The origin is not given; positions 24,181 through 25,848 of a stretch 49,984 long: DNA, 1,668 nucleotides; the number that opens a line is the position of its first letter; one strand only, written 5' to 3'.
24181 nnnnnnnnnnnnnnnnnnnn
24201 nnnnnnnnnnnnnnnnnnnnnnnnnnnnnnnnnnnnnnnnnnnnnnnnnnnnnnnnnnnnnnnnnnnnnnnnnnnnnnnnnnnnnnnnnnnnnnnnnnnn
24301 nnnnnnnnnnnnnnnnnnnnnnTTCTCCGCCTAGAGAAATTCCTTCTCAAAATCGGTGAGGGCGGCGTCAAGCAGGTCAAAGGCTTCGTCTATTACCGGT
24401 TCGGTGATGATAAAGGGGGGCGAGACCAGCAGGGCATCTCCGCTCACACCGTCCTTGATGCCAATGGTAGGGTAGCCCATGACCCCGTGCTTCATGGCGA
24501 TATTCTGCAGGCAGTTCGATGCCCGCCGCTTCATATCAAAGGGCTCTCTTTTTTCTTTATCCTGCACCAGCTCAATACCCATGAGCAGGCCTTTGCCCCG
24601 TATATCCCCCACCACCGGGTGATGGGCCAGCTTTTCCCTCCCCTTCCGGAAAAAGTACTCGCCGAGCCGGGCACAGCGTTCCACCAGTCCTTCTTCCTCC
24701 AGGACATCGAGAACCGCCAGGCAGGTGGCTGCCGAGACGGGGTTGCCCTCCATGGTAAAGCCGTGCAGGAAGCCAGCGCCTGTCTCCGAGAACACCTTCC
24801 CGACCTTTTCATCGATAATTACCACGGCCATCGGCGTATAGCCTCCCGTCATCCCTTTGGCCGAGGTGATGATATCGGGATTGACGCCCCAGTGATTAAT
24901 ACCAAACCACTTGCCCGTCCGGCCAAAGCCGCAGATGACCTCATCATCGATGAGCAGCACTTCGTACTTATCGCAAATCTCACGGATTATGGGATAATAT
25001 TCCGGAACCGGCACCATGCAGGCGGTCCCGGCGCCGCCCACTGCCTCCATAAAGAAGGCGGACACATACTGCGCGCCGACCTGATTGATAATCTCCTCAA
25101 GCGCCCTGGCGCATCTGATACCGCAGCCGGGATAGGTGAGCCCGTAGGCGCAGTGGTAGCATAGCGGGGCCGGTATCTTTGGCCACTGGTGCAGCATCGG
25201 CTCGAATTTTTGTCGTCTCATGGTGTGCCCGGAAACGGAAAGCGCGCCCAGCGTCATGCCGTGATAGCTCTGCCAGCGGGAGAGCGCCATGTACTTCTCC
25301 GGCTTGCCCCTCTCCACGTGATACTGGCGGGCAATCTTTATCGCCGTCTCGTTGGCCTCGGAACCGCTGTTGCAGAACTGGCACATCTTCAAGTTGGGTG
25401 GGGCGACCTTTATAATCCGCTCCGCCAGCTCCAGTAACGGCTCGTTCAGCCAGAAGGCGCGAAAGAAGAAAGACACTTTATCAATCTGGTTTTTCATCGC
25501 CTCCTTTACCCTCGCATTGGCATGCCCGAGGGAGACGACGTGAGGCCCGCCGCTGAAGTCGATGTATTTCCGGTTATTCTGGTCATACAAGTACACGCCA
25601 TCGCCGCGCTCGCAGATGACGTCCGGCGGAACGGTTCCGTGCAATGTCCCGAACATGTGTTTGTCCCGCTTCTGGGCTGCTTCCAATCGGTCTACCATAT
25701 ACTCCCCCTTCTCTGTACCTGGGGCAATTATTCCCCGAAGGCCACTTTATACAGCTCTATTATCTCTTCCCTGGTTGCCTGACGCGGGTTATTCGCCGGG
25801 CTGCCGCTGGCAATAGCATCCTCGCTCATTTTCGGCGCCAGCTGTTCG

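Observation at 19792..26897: Corrinoid methyl-transfer module in one minus-strand operon with an Fe-ADH, an omega-aminotransferase and a Cys-rich membrane protein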

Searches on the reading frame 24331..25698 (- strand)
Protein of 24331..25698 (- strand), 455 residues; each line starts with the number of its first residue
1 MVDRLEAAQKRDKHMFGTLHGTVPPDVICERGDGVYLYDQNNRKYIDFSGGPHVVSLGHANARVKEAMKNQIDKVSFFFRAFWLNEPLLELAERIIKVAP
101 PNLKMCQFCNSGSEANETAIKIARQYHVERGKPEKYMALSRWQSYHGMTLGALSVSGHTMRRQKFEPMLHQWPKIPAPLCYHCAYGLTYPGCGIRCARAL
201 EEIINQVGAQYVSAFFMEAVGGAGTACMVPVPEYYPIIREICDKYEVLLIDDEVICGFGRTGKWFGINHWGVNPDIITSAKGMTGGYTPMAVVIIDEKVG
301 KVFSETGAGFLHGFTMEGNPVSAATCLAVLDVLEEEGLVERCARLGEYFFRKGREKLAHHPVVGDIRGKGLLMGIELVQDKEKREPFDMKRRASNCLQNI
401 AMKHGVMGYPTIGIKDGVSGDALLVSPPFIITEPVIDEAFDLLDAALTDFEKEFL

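Call 3: search_protein_families(library=pfam, proteins=[window:24331-25698:-])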
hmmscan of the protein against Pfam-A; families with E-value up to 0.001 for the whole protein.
window:24331-25698:- (455 aa): 1 family
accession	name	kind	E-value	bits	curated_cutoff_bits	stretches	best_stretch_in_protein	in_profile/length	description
PF00202.27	Aminotran_3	-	5.6e-94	315.5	30.5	1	26-447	10-403/403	Aminotransferase class-III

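Call 5: search_protein_families(library=ncbifam, proteins=[window:24331-25698:-], max_evalue=0.00001)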
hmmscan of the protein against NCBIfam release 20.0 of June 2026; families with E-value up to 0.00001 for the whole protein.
window:24331-25698:- (455 aa): 69 families (the best 25 are shown)
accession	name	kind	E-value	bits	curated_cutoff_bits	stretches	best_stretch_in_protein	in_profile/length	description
NF005375.0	PRK06917.1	equivalog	5.7e-136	453.8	535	1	29-452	18-441/448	aspartate aminotransferase family protein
NF005685.0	PRK07483.1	equivalog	1.6e-128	429.3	485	1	28-448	15-436/444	aspartate aminotransferase family protein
NF005102.0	PRK06541.1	equivalog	9.1e-114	380.5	574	1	18-452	25-458/460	aspartate aminotransferase family protein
NF005682.0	PRK07480.1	subfamily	2e-110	369.6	510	1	28-452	38-454/459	aminotransferase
NF005683.0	PRK07481.1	subfamily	2.2e-110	369.8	575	1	23-451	26-451/453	hypothetical protein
NF004767.0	PRK06105.1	subfamily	2.1e-104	349.7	517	1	27-453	32-453/460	aminotransferase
NF005812.0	PRK07678.1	subfamily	3.3e-100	335.8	488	1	8-448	11-448/451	aminotransferase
NF005684.0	PRK07482.1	subfamily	1.9e-92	310.3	687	1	18-449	26-454/464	hypothetical protein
NF005447.0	PRK07036.1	equivalog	4.8e-92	309.1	618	1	28-453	38-458/468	aminotransferase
NF004718.0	PRK06062.1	subfamily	1e-89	301.2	472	1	21-453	35-452/454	hypothetical protein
NF006228.0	PRK08360.1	equivalog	1.3e-88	297.5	608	1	26-453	24-430/443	aspartate aminotransferase family protein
TIGR00508.1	bioA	equivalog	4.3e-88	295.7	405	1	25-446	13-417/419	adenosylmethionine--8-amino-7-oxononanoate transaminase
NF005993.0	PRK08117.1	subfamily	9.5e-88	294.7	574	1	22-452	22-432/433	aspartate aminotransferase family protein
NF049939.1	HyAminethphonNHLyPbfA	equivalog_domain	2.6e-86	289.8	525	1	28-448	46-440/442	(R)-1-hydroxy-2-aminoethylphosphonate ammonia-lyase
NF004426.0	PRK05769.1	equivalog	6.9e-86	288.8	552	1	26-448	37-438/441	acetyl ornithine aminotransferase family protein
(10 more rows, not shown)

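Call 15: search_solved_structures(query=window:24334-25698:-, max_evalue=1e-40)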
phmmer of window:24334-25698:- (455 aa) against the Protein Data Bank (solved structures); distinct sequences matched with E-value up to 1e-40: 115 (the best 60 are shown).
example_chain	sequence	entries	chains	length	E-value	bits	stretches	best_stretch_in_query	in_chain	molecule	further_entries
6gwi_A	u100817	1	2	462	1.2e-82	281.5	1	30-450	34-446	Putrescine aminotransferase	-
9qc2_A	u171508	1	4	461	3e-82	280.1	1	28-449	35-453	Aspartate aminotransferase family protein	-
6io1_A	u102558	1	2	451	6.1e-82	279.1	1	27-449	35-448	Aminotransferase, class III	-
3n5m_A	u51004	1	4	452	2e-81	277.4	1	27-436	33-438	Adenosylmethionine-8-amino-7-oxononanoate aminotransferase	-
9gh9_A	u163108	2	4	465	2.4e-81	277.2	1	28-449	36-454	Aspartate aminotransferase family protein | Streptomyces aminotransferase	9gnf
9qgh_A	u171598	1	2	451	4.2e-81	276.3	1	28-449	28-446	Aspartate aminotransferase family protein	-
5kr6_A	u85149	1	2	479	5.9e-80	272.6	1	18-447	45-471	4-aminobutyrate transaminase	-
4a6r_A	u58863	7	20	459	6.6e-80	272.4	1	28-452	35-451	OMEGA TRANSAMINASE | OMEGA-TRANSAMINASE | AMINOTRANSFERASE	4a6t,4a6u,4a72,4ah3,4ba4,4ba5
6s4g_A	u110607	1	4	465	6.9e-80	272.3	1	28-452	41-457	Probable aminotransferase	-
7q9x_AAA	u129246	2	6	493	8.4e-80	272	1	28-452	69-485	Probable aminotransferase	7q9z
6snu_A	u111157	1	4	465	9.8e-80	271.8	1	28-452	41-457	Aspartate aminotransferase family protein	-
5ti8_A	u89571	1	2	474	2.3e-79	270.6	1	29-443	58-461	Aminotransferase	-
6hx9_B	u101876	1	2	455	6.2e-78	265.9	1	28-441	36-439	Aspartate aminotransferase family protein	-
6s54_A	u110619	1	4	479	7.6e-78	265.6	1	27-447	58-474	Aspartate aminotransferase family protein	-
3i4j_A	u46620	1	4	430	9e-78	265.4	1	23-449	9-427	Aminotransferase, class III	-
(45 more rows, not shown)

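Call 76: find_related_loci(query=window:24334-25698:-, collection=metagenome_contigs, flank=8000)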
Query window:24334-25698:- (455 aa) in metagenome_contigs; peptide patterns used: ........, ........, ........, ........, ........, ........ (x = any residue, [..] = any of these).
82 stretches matched a pattern; 68 encode a relative of the query (tblastn E <= 1e-3); 68 distinct loci.
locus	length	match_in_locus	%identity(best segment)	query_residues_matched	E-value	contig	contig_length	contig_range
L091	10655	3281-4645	95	1-455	0e+0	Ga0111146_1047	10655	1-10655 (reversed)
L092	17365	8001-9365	89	1-455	0e+0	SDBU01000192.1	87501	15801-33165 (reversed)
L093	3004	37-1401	89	1-455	0e+0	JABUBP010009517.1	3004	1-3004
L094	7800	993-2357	88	1-455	0e+0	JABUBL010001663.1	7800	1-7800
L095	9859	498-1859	88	1-454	0e+0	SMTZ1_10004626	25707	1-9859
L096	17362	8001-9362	88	1-454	0e+0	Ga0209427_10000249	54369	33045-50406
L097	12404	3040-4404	88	1-455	0e+0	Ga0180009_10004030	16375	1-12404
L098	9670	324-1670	90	1-449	0e+0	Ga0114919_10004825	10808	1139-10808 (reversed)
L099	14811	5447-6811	88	1-455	0e+0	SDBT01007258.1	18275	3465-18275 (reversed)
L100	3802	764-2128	88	1-455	0e+0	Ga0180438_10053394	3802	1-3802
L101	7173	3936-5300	88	1-455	0e+0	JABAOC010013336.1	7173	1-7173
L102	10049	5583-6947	85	1-455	0e+0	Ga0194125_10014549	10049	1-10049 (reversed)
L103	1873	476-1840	82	1-455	0e+0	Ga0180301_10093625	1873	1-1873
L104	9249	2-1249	85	40-455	0e+0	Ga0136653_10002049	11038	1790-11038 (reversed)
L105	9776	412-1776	77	1-455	0e+0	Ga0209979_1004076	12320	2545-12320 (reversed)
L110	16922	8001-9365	75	1-455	0e+0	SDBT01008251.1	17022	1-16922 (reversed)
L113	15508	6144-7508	73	1-455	0e+0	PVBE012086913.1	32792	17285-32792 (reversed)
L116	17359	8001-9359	72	3-455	0e+0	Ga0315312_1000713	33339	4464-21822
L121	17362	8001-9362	74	1-455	0e+0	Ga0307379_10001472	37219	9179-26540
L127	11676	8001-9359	70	2-454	0e+0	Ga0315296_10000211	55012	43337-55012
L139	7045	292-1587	59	25-455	0e+0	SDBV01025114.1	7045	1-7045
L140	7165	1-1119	66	82-454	1e-172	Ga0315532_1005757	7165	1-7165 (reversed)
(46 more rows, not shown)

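Call 79: search_protein_families(library=pfam, proteins=[L116:4284-5672:-, L116:6433-7818:-, L116:10066-11334:-, L116:2108-3145:-, L113:1600-2979:-, L113:3193-4524:-, L113:4585-5931:-, L127:6091-7590:-, L127:2407-3804:-, L139:3542-4711:+], max_evalue=0.00001)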
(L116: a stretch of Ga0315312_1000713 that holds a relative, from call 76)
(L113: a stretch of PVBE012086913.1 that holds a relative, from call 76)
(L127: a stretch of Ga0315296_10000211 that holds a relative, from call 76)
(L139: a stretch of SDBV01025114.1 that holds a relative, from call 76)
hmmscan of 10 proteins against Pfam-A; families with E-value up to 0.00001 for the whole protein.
L116:4284-5672:- (462 aa): 1 family
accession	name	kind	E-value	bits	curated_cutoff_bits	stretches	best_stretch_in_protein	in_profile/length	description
PF05369.18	MtmB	-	5.1e-87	293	25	1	3-449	2-447/450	Monomethylamine methyltransferase MtmB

L116:6433-7818:- (461 aa): 1 family
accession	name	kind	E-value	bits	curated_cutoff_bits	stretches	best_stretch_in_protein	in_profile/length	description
PF05369.18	MtmB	-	3.9e-75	253.8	25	1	6-448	5-447/450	Monomethylamine methyltransferase MtmB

L116:10066-11334:- (422 aa): 1 family
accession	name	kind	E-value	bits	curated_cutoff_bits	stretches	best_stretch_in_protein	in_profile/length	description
PF09861.14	Lar_N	-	2.9e-55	187.1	23.3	1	16-207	1-195/204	Lactate racemase N-terminal domain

L116:2108-3145:- (345 aa): 1 family
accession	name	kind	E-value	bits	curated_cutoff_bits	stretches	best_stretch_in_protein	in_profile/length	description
PF06808.19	DctM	-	5.4e-51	174.1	23.8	1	15-345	2-328/413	Tripartite ATP-independent periplasmic transporter, DctM component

L113:1600-2979:- (459 aa): 1 family
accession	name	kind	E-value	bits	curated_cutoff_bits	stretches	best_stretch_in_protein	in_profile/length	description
PF00202.27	Aminotran_3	-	6.2e-71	239.6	30.5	1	37-450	12-402/403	Aminotransferase class-III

L113:3193-4524:- (443 aa): 1 family
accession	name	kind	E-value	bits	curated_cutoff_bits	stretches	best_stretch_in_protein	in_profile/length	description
PF09861.14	Lar_N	-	1e-58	198.3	23.3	1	33-222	5-196/204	Lactate racemase N-terminal domain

L113:4585-5931:- (448 aa): 1 family
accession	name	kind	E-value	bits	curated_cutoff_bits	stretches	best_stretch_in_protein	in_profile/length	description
PF00202.27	Aminotran_3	-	3.2e-88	296.6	30.5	1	32-443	12-402/403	Aminotransferase class-III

L127:6091-7590:- (499 aa): 1 family
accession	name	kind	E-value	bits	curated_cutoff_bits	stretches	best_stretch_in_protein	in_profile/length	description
PF05369.18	MtmB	-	7.1e-76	256.3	25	1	45-486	5-447/450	Monomethylamine methyltransferase MtmB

L127:2407-3804:- (465 aa): 1 family
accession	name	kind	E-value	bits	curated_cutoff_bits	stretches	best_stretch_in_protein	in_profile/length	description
PF05369.18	MtmB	-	3.1e-73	247.6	25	1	11-453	5-447/450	Monomethylamine methyltransferase MtmB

L139:3542-4711:+ (389 aa): 1 family
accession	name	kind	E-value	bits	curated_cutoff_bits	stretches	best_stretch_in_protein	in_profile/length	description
PF01208.23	URO-D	-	8.7e-23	81.3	23.9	1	182-386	156-346/346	Uroporphyrinogen decarboxylase (URO-D)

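Call 82: search_protein_families(library=pfam, proteins=[L110:1484-2440:+, L110:5675-6742:+, L110:6816-7898:+, L110:9410-10183:+, L110:10285-11043:+, L110:11018-12172:+, L110:13270-15138:+, L116:11469-12428:+, L116:12605-14164:+, L116:14785-16074:+], max_evalue=0.00001)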
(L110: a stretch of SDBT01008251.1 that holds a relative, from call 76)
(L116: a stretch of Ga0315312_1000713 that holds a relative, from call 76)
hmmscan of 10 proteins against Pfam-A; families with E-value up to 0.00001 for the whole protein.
L110:1484-2440:+ (318 aa): 1 family
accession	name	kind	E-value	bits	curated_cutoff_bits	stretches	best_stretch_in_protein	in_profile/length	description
PF04909.20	Amidohydro_2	-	5.2e-21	76.1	26.4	1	3-311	1-289/289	Amidohydrolase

L110:5675-6742:+ (355 aa): 1 family
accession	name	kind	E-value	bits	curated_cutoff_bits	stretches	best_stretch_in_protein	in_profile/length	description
PF02126.24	PTE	-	3.4e-80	270.1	22.4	1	17-353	1-298/298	Phosphotriesterase family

L110:6816-7898:+ (360 aa): 1 family
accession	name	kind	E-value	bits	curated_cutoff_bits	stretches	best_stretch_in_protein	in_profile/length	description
PF02126.24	PTE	-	7e-75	252.7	22.4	1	17-358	1-298/298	Phosphotriesterase family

L110:9410-10183:+ (257 aa): 3 families
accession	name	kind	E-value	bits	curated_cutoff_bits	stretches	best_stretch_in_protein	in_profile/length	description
PF13561.12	adh_short_C2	-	1e-61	209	27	1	15-251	6-235/236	Enoyl-(Acyl carrier protein) reductase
PF00106.31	adh_short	-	5.2e-60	202.7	26.6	1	6-198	1-192/195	short chain dehydrogenase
PF08659.16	KR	-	5.9e-14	52.8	22.6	1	9-172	4-162/180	KR domain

L110:10285-11043:+ (252 aa): 4 families
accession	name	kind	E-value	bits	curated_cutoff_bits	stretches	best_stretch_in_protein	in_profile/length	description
PF13561.12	adh_short_C2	-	1.8e-64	218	27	1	18-250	6-235/236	Enoyl-(Acyl carrier protein) reductase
PF00106.31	adh_short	-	1e-62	211.6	26.6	1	9-201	1-193/195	short chain dehydrogenase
PF08659.16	KR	-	2.8e-12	47.3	22.6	1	12-160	4-152/180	KR domain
PF23441.1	SDR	-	1.6e-06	28.1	27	1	10-249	9-254/258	SDR-like rossmann domain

L110:11018-12172:+ (384 aa): 1 family
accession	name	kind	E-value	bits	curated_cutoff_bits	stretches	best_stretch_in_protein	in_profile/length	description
PF02615.19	Ldh_2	-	1.2e-128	429.4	38.8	1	38-365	4-332/333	Malate/L-lactate dehydrogenase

L110:13270-15138:+ (622 aa): 2 families
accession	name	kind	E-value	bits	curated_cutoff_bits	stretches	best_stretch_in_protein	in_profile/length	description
PF01314.23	AFOR_C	-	1e-130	436.8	27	1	225-617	6-385/385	Aldehyde ferredoxin oxidoreductase, domains 2 & 3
PF02730.20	AFOR_N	-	6e-78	261.6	29.8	1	7-206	1-198/199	Aldehyde ferredoxin oxidoreductase, N-terminal domain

L116:11469-12428:+ (319 aa): 0 families

L116:12605-14164:+ (519 aa): 4 families
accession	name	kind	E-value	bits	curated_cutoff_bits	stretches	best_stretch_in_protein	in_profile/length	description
PF13437.12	HlyD_3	-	1.1e-16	62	22.2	1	282-374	2-95/106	HlyD family secretion protein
PF16576.10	HlyD_D23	-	1.3e-11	44.7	30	1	204-363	37-192/214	Barrel-sandwich domain of CusB or HlyD membrane-fusion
PF13533.13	Biotin_lipoyl_2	-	3.4e-11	43.1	29.8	0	281-306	2-27/32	Biotin-lipoyl like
PF00364.28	Biotin_lipoyl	-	1e-06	28.9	22.1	0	280-309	43-72/73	Biotin-requiring enzyme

L116:14785-16074:+ (429 aa): 2 families
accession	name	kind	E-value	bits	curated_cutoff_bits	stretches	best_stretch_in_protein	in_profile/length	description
PF12704.14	MacB_PCD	-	3.9e-46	158.4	27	1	40-268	1-206/207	MacB-like periplasmic core domain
PF02687.27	FtsX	-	1.6e-21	77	25.5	1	309-422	2-120/120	FtsX-like permease C-terminal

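Call 83: find_homologous_proteins(query=L116:4287-5672:-, max_evalue=1e-20)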
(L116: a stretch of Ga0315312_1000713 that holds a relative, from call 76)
Query L116:4287-5672:- (462 aa): 501 proteins with E <= 1e-20 among 8000 candidates; the best 120 are listed.
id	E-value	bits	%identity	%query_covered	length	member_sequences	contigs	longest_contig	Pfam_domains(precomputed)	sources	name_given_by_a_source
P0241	0.0e+0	1029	98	100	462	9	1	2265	PF05369.19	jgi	-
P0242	1.9e-279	945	87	100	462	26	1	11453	PF05369.19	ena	-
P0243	6.3e-249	844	79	100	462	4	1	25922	PF05369.19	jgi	jgi:methylamine--corrinoid protein Co-methyltransferase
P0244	1.5e-244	830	78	100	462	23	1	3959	PF05369.19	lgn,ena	-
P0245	1.1e-242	824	75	100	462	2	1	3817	PF05369.19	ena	-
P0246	1.7e-240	816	75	100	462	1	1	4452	PF05369.19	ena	-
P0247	5.8e-240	815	75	100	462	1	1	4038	PF05369.19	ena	-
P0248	8.3e-240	814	75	100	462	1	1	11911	PF05369.19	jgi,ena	-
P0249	2.9e-239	812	74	100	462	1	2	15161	PF05369.19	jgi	jgi:hypothetical protein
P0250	7.7e-239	811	74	100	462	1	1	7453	PF05369.19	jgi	jgi:hypothetical protein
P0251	1.4e-237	807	74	100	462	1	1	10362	PF05369.19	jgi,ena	-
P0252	2.5e-237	806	74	100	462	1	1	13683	PF05369.19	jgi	jgi:hypothetical protein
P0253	3.5e-237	806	76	100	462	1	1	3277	PF05369.19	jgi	-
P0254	1.1e-236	804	74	100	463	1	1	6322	PF05369.19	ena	-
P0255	1.5e-236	803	74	100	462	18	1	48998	PF05369.19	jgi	-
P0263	4.7e-233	792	72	100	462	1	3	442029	PF05369.19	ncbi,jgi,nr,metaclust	ncbi:MAG TPA: monomethylamine:corrinoid methyltransferase [Dehalococcoidia bacterium]|nr:monomethyla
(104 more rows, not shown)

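Call 84: find_encoding_contigs(protein=P0263, flank=10000, max_places=2)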
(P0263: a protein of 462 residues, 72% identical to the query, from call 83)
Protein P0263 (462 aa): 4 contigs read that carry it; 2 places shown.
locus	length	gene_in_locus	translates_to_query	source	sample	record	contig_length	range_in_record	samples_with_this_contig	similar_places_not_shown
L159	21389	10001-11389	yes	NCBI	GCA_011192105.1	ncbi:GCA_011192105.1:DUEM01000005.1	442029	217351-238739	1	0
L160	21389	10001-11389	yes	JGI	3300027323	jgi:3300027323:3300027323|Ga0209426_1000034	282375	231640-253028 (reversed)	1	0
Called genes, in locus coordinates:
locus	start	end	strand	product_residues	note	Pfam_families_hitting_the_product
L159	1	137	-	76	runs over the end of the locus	PF13083:KH_KhpA-B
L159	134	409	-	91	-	PF00886:Ribosomal_S16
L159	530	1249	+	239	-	PF04493:Endonuclease_5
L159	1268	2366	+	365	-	PF03462:PCRF, PF00472:RF-1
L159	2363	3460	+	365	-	PF13485:Peptidase_MA_2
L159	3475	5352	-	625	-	PF13584:BatD (faint), PF07705:CARDB, PF22544:HYDIN_VesB_CFA65-like_Ig (faint), PF07705:CARDB (weak)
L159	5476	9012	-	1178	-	PF09136:Glucodextran_B (faint), PF20773:InhA-like_MAM, PF19077:Big_13 (faint)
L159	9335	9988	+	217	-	PF02607:B12-binding_2, PF02310:B12-binding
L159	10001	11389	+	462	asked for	PF05369:MtmB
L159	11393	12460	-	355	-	PF02126:PTE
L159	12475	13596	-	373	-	PF02746:MR_MLE_N, PF13378:MR_MLE_C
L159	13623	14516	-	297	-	PF00701:DHDPS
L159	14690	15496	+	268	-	PF00561:Abhydrolase_1, PF12146:Hydrolase_4, PF12697:Abhydrolase_6, PF03096:Ndr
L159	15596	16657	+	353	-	PF00180:Iso_dh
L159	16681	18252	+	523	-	PF00496:SBP_bac_5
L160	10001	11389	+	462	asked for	PF05369:MtmB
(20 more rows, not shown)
